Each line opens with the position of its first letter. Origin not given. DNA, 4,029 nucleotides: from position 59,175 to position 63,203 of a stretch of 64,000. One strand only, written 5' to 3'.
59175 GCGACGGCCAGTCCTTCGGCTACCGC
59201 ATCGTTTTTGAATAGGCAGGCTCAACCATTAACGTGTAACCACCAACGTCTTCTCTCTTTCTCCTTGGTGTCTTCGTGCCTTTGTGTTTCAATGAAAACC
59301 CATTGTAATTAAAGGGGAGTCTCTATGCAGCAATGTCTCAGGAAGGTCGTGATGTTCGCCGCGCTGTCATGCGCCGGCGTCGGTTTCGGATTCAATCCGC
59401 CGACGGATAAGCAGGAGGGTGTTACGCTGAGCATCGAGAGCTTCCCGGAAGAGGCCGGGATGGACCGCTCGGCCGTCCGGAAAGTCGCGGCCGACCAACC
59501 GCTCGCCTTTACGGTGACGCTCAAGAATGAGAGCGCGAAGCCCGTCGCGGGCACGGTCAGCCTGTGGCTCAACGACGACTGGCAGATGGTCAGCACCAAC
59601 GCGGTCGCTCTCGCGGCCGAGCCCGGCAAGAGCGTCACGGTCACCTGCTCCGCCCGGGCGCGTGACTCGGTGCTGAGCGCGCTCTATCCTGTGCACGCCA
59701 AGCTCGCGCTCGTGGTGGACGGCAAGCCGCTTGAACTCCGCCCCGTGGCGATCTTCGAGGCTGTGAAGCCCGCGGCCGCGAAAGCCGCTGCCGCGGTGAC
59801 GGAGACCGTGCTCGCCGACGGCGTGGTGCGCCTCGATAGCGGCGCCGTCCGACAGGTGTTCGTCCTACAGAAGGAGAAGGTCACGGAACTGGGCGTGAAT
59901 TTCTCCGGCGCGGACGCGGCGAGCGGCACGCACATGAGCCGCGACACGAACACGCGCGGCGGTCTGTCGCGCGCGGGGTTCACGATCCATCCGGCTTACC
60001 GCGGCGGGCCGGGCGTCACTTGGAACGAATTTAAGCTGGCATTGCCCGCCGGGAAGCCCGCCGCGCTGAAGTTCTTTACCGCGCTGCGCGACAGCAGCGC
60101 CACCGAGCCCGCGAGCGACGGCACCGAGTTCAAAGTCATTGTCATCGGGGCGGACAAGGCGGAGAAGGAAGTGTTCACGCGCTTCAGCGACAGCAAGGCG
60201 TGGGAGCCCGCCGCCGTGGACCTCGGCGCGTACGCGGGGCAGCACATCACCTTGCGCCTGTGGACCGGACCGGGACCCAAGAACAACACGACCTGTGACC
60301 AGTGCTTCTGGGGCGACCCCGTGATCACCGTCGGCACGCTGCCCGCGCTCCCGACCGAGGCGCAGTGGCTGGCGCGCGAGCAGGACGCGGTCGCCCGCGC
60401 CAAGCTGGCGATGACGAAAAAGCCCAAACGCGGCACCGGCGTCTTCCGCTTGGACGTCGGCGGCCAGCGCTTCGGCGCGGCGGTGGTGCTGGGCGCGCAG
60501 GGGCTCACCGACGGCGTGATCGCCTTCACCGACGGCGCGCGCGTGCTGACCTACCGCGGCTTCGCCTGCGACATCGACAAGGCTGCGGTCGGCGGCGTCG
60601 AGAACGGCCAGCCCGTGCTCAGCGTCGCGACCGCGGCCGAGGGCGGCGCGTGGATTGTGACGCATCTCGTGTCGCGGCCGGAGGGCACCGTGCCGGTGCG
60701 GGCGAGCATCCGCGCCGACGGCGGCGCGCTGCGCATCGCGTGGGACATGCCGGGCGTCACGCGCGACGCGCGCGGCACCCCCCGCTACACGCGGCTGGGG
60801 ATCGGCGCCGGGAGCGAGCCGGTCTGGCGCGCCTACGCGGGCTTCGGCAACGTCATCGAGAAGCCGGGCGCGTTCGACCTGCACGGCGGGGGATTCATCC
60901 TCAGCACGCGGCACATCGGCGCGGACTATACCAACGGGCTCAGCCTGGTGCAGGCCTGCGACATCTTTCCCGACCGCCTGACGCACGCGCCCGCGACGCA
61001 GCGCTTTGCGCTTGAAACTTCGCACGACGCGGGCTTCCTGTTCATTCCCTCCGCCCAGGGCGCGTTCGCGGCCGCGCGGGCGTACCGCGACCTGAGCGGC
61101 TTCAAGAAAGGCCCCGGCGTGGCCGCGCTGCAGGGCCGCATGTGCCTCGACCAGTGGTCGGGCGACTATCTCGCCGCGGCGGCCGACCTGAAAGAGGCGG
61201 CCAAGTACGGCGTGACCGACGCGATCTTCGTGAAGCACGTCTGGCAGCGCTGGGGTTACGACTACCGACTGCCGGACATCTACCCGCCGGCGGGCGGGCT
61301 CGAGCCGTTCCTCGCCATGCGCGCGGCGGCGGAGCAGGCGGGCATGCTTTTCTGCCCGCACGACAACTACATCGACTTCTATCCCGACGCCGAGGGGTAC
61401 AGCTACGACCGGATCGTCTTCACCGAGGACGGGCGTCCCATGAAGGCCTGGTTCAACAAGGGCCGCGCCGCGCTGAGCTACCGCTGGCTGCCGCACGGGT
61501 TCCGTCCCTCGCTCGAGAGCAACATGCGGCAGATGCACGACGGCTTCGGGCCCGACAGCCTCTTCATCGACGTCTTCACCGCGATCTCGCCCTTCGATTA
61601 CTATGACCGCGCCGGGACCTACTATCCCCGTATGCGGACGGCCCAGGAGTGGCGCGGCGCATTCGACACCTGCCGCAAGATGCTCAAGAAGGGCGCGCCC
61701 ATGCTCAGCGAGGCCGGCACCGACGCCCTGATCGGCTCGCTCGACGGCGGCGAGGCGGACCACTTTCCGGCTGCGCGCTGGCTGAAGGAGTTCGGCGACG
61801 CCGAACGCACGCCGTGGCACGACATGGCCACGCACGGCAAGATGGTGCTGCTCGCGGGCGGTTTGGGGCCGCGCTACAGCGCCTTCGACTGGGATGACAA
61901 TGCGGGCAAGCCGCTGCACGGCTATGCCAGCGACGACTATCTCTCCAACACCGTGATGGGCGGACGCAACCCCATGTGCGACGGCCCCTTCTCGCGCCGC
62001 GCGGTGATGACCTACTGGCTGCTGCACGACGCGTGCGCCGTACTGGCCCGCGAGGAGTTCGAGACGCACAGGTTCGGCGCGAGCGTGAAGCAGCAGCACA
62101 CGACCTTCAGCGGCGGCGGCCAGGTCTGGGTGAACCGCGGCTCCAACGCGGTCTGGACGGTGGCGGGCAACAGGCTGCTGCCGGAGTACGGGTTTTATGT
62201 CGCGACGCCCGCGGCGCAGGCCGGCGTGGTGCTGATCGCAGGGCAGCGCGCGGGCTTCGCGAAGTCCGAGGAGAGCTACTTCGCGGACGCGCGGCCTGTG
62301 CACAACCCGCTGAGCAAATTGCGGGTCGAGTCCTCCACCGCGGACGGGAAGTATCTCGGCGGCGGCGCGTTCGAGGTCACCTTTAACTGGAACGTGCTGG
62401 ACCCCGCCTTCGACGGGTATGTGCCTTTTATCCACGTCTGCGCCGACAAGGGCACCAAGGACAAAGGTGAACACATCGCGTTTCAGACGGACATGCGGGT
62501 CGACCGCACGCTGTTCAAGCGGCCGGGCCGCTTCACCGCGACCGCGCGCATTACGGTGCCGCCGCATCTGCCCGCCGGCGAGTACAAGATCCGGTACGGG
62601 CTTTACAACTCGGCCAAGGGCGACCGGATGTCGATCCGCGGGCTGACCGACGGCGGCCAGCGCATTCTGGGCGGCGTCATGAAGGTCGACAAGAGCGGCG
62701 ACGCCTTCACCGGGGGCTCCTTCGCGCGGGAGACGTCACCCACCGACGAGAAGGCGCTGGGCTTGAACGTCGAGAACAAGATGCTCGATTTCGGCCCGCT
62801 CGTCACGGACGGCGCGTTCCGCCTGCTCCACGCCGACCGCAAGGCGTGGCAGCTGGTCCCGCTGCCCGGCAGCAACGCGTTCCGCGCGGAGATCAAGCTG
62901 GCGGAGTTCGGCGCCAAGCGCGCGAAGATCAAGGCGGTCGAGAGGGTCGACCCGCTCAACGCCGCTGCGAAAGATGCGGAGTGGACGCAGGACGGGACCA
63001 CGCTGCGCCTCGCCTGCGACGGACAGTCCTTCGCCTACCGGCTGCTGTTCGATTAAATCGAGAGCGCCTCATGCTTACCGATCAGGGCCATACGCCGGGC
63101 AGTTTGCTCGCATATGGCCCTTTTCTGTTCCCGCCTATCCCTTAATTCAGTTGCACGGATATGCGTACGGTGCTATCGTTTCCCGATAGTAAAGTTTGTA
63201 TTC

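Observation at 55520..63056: Tandem paralogous ~1,240-aa secreted NPCBM-domain proteins with an unassigned catalytic-like region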

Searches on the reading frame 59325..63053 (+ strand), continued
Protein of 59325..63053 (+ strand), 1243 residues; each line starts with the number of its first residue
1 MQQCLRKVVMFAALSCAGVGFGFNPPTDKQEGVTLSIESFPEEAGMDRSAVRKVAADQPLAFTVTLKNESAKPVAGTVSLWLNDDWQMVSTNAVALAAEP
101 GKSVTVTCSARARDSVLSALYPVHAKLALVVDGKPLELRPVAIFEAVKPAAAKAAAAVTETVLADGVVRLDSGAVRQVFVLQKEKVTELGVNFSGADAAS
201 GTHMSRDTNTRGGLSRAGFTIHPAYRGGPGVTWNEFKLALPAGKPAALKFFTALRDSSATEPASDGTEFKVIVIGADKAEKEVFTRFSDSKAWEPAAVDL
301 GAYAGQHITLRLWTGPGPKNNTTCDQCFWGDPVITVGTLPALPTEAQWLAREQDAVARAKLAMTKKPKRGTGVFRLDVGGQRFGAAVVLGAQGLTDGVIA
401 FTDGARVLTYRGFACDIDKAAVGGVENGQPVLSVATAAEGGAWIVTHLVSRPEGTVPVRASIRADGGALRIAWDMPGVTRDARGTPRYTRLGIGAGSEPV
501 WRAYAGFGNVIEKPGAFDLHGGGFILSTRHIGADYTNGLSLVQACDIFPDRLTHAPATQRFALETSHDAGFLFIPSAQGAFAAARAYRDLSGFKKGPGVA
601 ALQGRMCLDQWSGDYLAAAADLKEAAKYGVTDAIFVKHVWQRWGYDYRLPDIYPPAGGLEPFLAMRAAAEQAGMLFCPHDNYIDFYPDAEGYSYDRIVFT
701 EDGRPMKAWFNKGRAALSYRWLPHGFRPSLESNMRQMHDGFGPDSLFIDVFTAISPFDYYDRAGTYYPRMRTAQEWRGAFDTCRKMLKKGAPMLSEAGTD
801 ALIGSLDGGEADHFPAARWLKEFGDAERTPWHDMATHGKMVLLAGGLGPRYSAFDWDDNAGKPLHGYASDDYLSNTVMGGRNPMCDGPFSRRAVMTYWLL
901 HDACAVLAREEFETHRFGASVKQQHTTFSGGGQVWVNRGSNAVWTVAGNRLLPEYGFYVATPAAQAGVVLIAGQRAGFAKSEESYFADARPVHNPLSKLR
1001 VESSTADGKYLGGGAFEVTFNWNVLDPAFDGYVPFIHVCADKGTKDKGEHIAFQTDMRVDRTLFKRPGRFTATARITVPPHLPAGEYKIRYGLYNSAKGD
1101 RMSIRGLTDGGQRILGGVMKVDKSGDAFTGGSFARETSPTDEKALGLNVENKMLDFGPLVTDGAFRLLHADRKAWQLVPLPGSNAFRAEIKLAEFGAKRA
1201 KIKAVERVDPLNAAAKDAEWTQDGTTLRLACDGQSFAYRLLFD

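Call 84: find_encoding_contigs(protein=P0094, flank=8000, max_places=2)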
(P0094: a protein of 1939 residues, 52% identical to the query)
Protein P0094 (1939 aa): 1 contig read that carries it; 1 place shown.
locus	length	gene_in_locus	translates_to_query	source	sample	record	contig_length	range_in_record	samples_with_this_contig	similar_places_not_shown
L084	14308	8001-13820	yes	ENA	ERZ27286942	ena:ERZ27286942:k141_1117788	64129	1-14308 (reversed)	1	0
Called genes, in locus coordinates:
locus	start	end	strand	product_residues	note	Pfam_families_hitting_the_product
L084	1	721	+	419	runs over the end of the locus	PF01702:TGT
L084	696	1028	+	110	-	PF02699:YajC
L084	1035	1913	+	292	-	-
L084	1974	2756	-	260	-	PF00392:GntR, PF07729:FCD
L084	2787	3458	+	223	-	PF13151:DUF3990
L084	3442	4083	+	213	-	PF01381:HTH_3 (weak)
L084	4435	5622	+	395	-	PF13088:BNR_2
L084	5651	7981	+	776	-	PF13385:Laminin_G_3, PF02210:Laminin_G_2 (faint), PF13385:Laminin_G_3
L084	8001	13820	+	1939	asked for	PF08531:Bac_rhamnosid_N, PF05592:Bac_rhamnosid, PF17389:Bac_rhamnosid6H, PF17390:Bac_rhamnosid_C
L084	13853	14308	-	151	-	?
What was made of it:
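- In L084 the GH78 fusion is in an apparent operon with a BNR/sialidase-like protein and a LamG protein (call 84).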

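Call 85: search_solved_structures(query=L083:196-1590:+, max_evalue=0.00001)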
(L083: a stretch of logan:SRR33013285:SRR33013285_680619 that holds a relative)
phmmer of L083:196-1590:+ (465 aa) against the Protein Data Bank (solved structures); distinct sequences matched with E-value up to 0.00001: 62 (the best 60 are shown).
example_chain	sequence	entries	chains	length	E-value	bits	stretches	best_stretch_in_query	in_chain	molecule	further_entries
4gqa_A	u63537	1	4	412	5.5e-21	78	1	107-202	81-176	NAD binding Oxidoreductase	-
7xr9_A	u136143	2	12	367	2e-19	72.8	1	100-202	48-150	DgpA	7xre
8tdh_A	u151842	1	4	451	3e-18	69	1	108-286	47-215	Predicted dehydrogenases and related proteins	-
4fb5_A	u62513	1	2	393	3.7e-18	68.7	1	109-205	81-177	Probable oxidoreductase protein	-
8tdf_A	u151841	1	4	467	4.7e-18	68.4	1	108-286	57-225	Dehydrogenase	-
6a3f_A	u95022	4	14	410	8.3e-18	67.5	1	110-201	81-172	Putative dehydrogenase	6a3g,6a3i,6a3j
4h3v_A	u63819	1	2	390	9.1e-18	67.4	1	89-205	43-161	Oxidoreductase domain protein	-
2glx_A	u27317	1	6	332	6.1e-17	64.7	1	109-202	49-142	1,5-anhydro-D-fructose reductase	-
5ya8_A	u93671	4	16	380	3.8e-16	62.1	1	108-201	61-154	Scyllo-inositol dehydrogenase with L-glucose dehydrogenase activity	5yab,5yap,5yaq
6ktj_A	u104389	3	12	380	8.1e-16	61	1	108-201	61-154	Scyllo-inositol dehydrogenase with L-glucose dehydrogenase activity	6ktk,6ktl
4koa_A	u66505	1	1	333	2.1e-15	59.6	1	108-202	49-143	1,5-anhydro-D-fructose reductase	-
3e18_A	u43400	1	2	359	4.5e-15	58.5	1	107-202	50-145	oxidoreductase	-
9m3d_B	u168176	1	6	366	1.8e-14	56.5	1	105-204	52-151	DgpA1 from W974-1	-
1evj_A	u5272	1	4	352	3.1e-14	55.8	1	112-207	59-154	GLUCOSE-FRUCTOSE OXIDOREDUCTASE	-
1ofg_A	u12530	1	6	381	3.3e-14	55.6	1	112-207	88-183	GLUCOSE-FRUCTOSE OXIDOREDUCTASE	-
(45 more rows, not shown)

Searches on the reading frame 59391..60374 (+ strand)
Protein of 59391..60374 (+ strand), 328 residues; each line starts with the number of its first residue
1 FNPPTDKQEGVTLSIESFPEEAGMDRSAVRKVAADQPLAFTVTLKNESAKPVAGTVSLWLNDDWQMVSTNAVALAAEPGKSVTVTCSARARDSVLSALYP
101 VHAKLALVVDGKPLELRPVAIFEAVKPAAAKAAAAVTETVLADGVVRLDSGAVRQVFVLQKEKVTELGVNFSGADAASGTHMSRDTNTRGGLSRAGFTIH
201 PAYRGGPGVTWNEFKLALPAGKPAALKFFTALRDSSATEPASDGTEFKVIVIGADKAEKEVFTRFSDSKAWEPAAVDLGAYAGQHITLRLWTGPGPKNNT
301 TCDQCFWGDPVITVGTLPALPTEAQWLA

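Call 42: predict_structure(alignment_id=A2)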
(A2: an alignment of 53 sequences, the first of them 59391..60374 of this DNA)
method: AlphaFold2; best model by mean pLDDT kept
length: 328 residues; sequences in the alignment: 53
mean_pLDDT: 93.0   pTM: 0.66
mean pLDDT of the five models: 93.0, 92.8, 92.4, 92.3, 91.7
residues with pLDDT >= 90: 279; 70-90: 32; 50-70: 17; < 50: 0
segments of 3 or more residues with pLDDT < 50: none
pLDDT, mean of each block of 10 residues (from residue 1): 86 84 61 94 97 97 95 98 97 95 96 96 85 79 96 96 95 95 96 97 96 98 97 91 96 96 96 98 98 94 94 90 90
secondary structure, 60 per line:
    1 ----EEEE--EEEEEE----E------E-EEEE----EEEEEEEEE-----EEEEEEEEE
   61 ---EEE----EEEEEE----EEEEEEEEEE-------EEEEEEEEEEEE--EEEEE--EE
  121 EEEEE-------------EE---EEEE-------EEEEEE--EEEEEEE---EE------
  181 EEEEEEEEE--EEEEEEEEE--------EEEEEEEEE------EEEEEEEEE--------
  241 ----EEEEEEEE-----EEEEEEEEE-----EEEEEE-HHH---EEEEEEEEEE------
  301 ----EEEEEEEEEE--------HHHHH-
elements in order: E5-8 E11-16 E30-33 E38-46 E52-60 E64-66 E71-76 E81-90 E98-109 E112-116 E119-125 E144-147 E155-160 E163-169 E181-189 E192-200 E209-217 E224-232 E245-252 E258-266 E272-277 E285-294 E305-314 H323-327
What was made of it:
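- On NPCBM / CBM51 (N-terminal module): The second N-terminal domain is a jelly-roll (call 42).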

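Call 45: fold_search(model_id=the predicted structure, library=pdb)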
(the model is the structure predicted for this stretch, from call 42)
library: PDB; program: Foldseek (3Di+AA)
matches with E <= 10: 1607; with E <= 0.001: 111
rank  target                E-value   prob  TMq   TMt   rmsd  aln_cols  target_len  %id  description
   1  6nps_B                4.2e-08  1.00  0.27  0.11  18.5       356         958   10  Crystal structure of GH115 enzyme AxyAgu115A from Amphibacillus xylanus (released 2020-07-15)
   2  6nps_A                7.5e-08  1.00  0.28  0.12  18.2       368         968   10  Crystal structure of GH115 enzyme AxyAgu115A from Amphibacillus xylanus (released 2020-07-15)
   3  8ziy_A                3.4e-07  1.00  0.33  0.19  20.8       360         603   10  trypsinogen-EP-E574A (released 2025-05-21)
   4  8h3u_A                4.1e-07  1.00  0.32  0.19  19.4       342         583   10  Inhibitor-bound EP, polyA model (released 2022-11-23)
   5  1w8o_A                5.5e-07  1.00  0.25  0.14  16.3       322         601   11  Contribution of the Active Site Aspartic Acid to Catalysis in the Bacterial Neuraminidase from Micromonospora viridifa (released 2004-09-29)
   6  8zi4_A                5.8e-07  1.00  0.32  0.19  20.1       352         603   10  Cryo-EM structure of wtEP-trypsinogen (released 2025-05-21)
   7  4xup_A                6.1e-07  1.00  0.31  0.31  16.9       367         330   11  Structure of the N-terminal CBM22-1-CBM22-2 tandem domain from Paenibacillus barcinonensis Xyn10C (released 2015-06-03)
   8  1wcq_A                6.1e-07  1.00  0.23  0.14  17.0       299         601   12  Mutagenesis of the Nucleophilic Tyrosine in a Bacterial Sialidase to Phenylalanine. (released 2005-10-12)
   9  2ber                  7.8e-07  1.00  0.25  0.15  16.0       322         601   10  Y370G Active Site Mutant of the Sialidase from Micromonospora viridifaciens in complex with beta-Neu5Ac (sialic acid). (released 2005-04-04)
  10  2bzd_C                8.2e-07  1.00  0.22  0.13  16.8       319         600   12  Galactose recognition by the carbohydrate-binding module of a bacterial sialidase. (released 2005-08-19)
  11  1wcq_C                8.6e-07  1.00  0.26  0.15  16.8       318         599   10  Mutagenesis of the Nucleophilic Tyrosine in a Bacterial Sialidase to Phenylalanine. (released 2005-10-12)
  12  4xup_D                1.9e-06  1.00  0.27  0.28  16.4       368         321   10  Structure of the N-terminal CBM22-1-CBM22-2 tandem domain from Paenibacillus barcinonensis Xyn10C (released 2015-06-03)
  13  8zj4_A                2.0e-06  1.00  0.32  0.19  21.0       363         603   10  trypsinogen-EP-N619A (released 2025-05-21)
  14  4xup_F                2.1e-06  1.00  0.30  0.30  16.8       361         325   12  Structure of the N-terminal CBM22-1-CBM22-2 tandem domain from Paenibacillus barcinonensis Xyn10C (released 2015-06-03)
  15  9qj4_B                2.8e-06  1.00  0.28  0.28  20.3       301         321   11  Structure of the Complement classical and lectin pathway proconvertase, C4b2 (released 2025-12-24)
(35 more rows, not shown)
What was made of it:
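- Checked: The N-terminal module is an Ig-like beta-sandwich followed by a jelly-roll (calls 42, 45).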

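Call 78: search_solved_structures(query=window:59391-60374:+, max_evalue=10)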
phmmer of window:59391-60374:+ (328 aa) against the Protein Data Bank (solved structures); distinct sequences matched with E-value up to 10: 1.
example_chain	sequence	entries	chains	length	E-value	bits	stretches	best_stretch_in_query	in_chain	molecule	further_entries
3ab0_C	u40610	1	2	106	1.2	11.5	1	67-93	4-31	antibody ScFv fragment, light chain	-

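Call 81: search_protein_families(library=pfam, proteins=[window:59391-60374:+], max_evalue=10)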
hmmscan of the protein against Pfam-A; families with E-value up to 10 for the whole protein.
window:59391-60374:+ (328 aa): 3 families
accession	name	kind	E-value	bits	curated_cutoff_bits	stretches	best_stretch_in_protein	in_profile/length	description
PF20602.3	pAdhesive_8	-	0.00021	21.4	27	1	31-81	28-78/140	Putative adhesive domain (group 8)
PF03607.23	DCX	-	0.043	14.4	22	1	136-167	17-43/60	Doublecortin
PF16640.11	Big_3_5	-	0.19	12.8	35.5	1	31-81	7-51/88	Bacterial Ig-like domain (group 3)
